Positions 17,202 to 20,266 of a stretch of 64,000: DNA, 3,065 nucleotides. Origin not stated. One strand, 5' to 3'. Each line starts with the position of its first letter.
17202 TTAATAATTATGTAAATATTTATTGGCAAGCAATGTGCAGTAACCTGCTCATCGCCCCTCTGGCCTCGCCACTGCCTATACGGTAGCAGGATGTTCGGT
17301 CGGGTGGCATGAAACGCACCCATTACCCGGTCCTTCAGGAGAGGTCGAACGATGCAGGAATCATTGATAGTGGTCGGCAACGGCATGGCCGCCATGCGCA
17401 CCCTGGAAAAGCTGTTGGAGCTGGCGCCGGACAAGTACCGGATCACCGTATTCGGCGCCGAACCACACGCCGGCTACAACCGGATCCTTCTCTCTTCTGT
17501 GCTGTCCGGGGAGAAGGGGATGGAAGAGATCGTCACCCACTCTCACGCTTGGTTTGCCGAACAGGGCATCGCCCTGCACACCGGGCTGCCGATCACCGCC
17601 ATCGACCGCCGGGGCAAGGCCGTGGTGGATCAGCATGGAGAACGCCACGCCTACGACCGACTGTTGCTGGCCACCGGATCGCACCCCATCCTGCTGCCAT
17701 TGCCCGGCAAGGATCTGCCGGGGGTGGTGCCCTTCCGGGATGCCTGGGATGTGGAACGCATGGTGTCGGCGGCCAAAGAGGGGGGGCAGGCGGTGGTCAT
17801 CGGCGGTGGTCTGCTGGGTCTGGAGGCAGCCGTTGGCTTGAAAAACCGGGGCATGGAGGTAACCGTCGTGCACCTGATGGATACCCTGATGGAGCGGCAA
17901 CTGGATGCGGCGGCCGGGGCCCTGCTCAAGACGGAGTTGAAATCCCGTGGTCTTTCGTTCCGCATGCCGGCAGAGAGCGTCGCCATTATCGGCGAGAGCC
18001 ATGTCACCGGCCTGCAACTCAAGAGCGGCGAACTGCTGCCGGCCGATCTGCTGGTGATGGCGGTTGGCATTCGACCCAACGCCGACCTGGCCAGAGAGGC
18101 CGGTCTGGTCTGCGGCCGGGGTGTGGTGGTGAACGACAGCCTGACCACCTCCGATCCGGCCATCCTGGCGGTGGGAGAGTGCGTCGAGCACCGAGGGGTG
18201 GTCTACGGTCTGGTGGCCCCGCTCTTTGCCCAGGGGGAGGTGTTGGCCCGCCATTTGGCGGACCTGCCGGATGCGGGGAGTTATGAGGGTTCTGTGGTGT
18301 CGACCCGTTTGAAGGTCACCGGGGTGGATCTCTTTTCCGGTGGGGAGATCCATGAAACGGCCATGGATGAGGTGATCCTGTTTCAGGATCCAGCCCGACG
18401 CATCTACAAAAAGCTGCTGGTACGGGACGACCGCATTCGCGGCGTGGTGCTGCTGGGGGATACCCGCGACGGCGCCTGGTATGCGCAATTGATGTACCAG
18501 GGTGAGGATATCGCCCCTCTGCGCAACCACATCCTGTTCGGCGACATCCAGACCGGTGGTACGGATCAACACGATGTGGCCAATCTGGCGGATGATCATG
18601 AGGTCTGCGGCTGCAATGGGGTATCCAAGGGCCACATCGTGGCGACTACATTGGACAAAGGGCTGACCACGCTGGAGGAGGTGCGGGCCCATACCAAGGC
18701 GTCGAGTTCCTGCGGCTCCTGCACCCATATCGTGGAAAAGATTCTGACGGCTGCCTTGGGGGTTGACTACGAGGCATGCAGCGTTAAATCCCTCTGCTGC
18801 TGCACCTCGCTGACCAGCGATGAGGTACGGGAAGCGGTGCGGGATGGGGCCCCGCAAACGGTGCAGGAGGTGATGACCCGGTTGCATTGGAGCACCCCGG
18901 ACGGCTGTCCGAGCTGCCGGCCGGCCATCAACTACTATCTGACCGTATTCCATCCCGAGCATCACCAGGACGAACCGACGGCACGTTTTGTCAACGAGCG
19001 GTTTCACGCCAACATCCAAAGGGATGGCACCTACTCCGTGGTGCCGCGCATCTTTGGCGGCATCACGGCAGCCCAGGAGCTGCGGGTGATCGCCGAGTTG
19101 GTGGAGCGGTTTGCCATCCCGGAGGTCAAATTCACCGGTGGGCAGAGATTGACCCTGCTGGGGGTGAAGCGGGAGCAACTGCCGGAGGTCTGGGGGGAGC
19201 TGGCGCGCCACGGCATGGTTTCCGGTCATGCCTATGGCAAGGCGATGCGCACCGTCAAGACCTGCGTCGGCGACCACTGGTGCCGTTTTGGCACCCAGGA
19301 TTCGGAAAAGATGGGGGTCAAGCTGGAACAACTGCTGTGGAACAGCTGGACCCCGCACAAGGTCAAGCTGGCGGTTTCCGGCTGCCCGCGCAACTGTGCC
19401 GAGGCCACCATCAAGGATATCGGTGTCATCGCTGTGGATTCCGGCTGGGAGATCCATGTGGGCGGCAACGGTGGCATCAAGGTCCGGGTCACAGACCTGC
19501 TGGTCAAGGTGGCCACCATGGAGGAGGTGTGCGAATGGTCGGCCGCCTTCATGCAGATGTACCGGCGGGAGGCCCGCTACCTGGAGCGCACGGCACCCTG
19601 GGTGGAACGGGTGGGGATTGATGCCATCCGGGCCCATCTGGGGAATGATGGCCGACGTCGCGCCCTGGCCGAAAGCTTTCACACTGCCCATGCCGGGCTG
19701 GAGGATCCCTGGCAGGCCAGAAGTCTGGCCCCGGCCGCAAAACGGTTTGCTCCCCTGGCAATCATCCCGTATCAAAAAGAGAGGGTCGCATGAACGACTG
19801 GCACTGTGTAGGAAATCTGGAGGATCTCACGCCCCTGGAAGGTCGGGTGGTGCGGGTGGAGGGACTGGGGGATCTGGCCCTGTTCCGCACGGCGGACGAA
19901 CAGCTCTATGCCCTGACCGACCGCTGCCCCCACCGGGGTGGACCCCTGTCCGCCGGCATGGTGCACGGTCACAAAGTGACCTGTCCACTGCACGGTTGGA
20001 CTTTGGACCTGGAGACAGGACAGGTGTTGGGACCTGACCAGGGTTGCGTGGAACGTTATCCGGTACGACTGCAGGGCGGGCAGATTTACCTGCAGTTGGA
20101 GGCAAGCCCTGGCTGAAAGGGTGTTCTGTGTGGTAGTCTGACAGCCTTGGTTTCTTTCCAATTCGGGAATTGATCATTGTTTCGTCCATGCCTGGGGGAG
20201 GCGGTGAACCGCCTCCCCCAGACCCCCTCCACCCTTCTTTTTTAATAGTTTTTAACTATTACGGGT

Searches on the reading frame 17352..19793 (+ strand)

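Call 14: search_protein_families(library=pfam, proteins=[window:17352-19793:+], max_evalue=0.001)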
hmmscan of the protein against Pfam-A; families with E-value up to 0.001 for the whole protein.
window:17352-19793:+ (813 aa): 8 families
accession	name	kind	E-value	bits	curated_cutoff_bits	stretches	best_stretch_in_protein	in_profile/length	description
PF07992.20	Pyr_redox_2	-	1.2e-53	182.8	26.1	1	4-278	2-277/291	Pyridine nucleotide-disulphide oxidoreductase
PF01077.27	NIR_SIR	-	1.6e-32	112.6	27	1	629-764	2-151/158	Nitrite and sulphite reductase 4Fe-4S domain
PF04324.20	Fer2_BFD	-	9.5e-26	90.3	26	2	418-466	2-49/50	BFD-like [2Fe-2S] binding domain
PF00070.33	Pyr_redox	-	3.3e-17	63.2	22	1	147-224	2-80/82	Pyridine nucleotide-disulphide oxidoreductase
PF18267.7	Rubredoxin_C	-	2.3e-16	59.9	25.9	1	317-383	2-68/70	Rubredoxin NAD+ reductase C-terminal domain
PF03460.22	NIR_SIR_ferr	-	1.3e-13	50.9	24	1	555-619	2-68/69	Nitrite/Sulfite reductase ferredoxin-like half domain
PF01266.30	DAO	-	6.1e-07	29.7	27.9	0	66-129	157-225/353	FAD dependent oxidoreductase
PF13738.12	Pyr_redox_3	-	4e-05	23.5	30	1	63-249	86-276/305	Pyridine nucleotide-disulphide oxidoreductase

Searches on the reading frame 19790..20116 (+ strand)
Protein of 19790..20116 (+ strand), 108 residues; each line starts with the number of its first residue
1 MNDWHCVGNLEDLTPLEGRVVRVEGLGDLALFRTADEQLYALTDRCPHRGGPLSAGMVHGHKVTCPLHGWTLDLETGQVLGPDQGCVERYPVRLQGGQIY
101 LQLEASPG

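Call 14: search_protein_families(library=pfam, proteins=[window:19790-20116:+], max_evalue=0.001)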
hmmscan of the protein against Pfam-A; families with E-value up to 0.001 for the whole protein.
window:19790-20116:+ (108 aa): 3 families
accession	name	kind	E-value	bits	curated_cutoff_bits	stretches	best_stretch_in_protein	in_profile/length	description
PF00355.32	Rieske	-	5.5e-19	68.3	20.3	1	4-91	2-88/88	Rieske [2Fe-2S] domain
PF13806.12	Rieske_2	-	1.6e-17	63.8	27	1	3-102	1-104/104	Rieske-like [2Fe-2S] domain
PF22543.2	Rieske_4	-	0.00018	22.2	28.4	1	6-80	2-78/119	Soluble Rieske-type ferredoxin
